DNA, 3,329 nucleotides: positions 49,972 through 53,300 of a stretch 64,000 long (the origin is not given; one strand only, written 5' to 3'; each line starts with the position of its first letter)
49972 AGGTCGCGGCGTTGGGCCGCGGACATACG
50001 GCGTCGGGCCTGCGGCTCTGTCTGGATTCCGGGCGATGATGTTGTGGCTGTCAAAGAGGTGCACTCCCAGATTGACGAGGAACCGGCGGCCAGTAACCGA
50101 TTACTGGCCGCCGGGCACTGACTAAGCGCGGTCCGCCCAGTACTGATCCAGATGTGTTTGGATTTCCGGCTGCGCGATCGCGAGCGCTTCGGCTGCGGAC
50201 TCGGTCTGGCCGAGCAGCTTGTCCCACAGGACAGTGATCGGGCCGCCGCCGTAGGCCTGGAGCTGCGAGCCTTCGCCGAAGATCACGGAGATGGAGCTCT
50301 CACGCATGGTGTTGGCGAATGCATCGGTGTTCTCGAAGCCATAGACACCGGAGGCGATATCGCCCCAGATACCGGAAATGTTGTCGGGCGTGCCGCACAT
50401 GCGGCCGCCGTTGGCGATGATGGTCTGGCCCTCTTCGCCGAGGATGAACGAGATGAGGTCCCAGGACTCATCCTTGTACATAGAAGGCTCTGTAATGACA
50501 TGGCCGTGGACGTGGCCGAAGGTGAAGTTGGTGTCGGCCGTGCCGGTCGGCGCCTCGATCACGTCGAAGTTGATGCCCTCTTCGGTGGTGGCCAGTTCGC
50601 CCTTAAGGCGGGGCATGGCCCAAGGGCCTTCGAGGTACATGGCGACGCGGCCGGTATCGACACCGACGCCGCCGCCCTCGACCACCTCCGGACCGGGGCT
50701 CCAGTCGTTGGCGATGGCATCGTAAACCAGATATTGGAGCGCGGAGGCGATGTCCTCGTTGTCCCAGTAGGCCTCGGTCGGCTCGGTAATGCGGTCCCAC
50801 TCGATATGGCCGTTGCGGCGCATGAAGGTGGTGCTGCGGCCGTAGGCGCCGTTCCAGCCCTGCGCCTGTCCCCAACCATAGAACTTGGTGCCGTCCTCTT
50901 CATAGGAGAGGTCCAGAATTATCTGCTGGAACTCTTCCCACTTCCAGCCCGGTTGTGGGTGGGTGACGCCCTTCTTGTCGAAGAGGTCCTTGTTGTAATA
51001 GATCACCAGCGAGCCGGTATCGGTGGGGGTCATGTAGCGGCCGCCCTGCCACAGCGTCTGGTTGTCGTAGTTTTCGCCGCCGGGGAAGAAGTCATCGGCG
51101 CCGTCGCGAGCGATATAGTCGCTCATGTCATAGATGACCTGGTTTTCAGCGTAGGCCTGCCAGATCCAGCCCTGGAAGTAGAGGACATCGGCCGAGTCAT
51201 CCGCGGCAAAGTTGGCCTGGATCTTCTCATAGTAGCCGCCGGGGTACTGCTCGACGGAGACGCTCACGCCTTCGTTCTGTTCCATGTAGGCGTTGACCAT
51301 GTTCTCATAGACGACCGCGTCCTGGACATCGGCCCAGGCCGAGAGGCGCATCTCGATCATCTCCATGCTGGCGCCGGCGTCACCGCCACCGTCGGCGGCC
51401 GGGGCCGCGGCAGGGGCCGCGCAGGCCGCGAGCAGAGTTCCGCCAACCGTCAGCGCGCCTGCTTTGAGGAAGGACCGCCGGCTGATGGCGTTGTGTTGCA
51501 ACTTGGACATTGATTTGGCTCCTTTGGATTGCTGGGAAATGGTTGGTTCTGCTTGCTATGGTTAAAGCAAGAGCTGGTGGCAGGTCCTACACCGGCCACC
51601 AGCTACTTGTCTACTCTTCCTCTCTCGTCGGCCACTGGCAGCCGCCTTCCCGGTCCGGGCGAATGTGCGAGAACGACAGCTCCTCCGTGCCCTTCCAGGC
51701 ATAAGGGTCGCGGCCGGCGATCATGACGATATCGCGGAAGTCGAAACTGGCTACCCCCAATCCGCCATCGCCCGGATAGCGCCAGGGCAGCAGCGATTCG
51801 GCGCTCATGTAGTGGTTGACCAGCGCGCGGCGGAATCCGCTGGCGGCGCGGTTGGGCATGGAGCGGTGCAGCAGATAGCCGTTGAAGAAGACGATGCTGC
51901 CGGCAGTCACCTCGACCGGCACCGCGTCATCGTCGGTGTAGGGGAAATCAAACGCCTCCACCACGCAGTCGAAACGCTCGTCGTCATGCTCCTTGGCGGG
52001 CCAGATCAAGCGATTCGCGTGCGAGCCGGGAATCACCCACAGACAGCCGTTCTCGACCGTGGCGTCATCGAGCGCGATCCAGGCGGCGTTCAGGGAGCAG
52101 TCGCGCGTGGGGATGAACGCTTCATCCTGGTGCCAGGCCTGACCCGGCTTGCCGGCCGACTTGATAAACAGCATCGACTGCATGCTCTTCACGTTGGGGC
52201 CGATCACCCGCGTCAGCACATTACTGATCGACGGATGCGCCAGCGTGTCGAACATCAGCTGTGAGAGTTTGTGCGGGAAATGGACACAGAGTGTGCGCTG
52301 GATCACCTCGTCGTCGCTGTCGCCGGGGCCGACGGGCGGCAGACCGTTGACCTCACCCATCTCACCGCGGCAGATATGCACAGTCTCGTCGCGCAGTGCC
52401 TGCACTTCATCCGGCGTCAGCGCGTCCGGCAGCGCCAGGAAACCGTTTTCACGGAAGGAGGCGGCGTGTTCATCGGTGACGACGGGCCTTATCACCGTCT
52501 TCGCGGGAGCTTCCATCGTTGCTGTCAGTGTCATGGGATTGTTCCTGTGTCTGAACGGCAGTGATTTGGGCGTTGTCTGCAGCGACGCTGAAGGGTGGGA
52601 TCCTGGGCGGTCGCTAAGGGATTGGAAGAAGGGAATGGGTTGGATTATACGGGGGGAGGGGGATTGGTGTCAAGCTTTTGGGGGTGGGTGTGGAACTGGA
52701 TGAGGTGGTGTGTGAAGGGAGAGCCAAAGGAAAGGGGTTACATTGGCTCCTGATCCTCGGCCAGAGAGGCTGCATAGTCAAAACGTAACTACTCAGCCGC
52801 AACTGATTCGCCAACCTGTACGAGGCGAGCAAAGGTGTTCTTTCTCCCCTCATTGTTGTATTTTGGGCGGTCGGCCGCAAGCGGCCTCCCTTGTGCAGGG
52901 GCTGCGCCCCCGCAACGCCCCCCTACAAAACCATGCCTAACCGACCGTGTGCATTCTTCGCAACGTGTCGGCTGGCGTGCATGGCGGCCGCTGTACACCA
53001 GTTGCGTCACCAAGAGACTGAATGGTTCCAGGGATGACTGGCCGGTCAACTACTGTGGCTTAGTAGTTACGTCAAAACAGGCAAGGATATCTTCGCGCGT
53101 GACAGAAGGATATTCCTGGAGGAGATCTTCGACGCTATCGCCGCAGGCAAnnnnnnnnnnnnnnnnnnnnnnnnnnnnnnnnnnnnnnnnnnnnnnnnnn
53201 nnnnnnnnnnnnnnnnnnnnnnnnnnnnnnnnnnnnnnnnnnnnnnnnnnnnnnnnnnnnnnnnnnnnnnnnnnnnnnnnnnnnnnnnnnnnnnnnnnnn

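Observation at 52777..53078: Filled and empty insertion sites in one window: a 286-bp MITE with 8-bp TSD splits a DUF433 gene whose intact paralog lies 4 kb away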

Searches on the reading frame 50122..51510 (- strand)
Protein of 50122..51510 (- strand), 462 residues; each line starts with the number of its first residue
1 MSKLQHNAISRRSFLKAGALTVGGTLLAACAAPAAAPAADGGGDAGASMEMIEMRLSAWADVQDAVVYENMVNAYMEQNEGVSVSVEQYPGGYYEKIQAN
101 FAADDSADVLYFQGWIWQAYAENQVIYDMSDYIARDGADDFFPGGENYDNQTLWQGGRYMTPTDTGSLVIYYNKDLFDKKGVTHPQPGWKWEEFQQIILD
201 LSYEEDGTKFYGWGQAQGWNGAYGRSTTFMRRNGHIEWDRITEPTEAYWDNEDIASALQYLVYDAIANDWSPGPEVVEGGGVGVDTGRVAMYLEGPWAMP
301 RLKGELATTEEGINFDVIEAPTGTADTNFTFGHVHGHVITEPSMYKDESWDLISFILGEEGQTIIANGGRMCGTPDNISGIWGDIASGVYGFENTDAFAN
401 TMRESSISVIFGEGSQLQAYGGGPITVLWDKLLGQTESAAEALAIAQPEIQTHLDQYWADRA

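Call 31: find_encoding_contigs(protein=window:50122-51510:-, flank=2000, max_places=3)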
Protein window:50122-51510:- (462 aa): 3 contigs read that carry it; 2 places shown.
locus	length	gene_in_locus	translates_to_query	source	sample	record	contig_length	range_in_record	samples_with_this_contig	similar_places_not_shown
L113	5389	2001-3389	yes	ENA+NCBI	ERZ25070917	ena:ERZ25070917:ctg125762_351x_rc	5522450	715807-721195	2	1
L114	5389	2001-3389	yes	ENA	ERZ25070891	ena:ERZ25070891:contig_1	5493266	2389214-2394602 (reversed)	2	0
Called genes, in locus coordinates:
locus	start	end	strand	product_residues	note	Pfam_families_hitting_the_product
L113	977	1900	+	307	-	PF05721:PhyH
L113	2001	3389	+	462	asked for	PF01547:SBP_bac_1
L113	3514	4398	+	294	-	PF00528:BPD_transp_1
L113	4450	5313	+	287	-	PF00528:BPD_transp_1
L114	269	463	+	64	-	PF04255:DUF433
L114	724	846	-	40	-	-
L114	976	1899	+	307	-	PF05721:PhyH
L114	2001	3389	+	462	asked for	PF01547:SBP_bac_1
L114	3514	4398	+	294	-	PF00528:BPD_transp_1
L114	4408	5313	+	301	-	PF00528:BPD_transp_1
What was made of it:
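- Tried and rejected: The source was identified through the SBP protein instead (call 31).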

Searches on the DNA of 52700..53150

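Call 13: search_rna_families(source=window, start=52700, end=53150, threshold=evalue, max_evalue=10)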
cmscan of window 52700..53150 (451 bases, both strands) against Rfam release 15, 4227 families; matches with E-value up to 10: 2.
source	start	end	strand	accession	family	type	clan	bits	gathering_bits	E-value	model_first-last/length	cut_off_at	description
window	52885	52957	-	RF02151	MIMT1_1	Gene; lncRNA;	-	15.9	45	1.2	1-88/88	no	MER1 repeat containing imprinted transcript 1 conserved region 1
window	52865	52897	+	RF02804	PyrR206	Gene; snRNA; snoRNA; HACA-box;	-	15.2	46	4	1-60/60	no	Pyrobaculum sRNA 206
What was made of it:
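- On Any Rfam RNA family (for the core): Only two chance-level hits, E 1.2 and E 4, fall in 52700-53150 (call 13).
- Tried and rejected: The element at E up to 10 gave only two chance hits (call 13).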
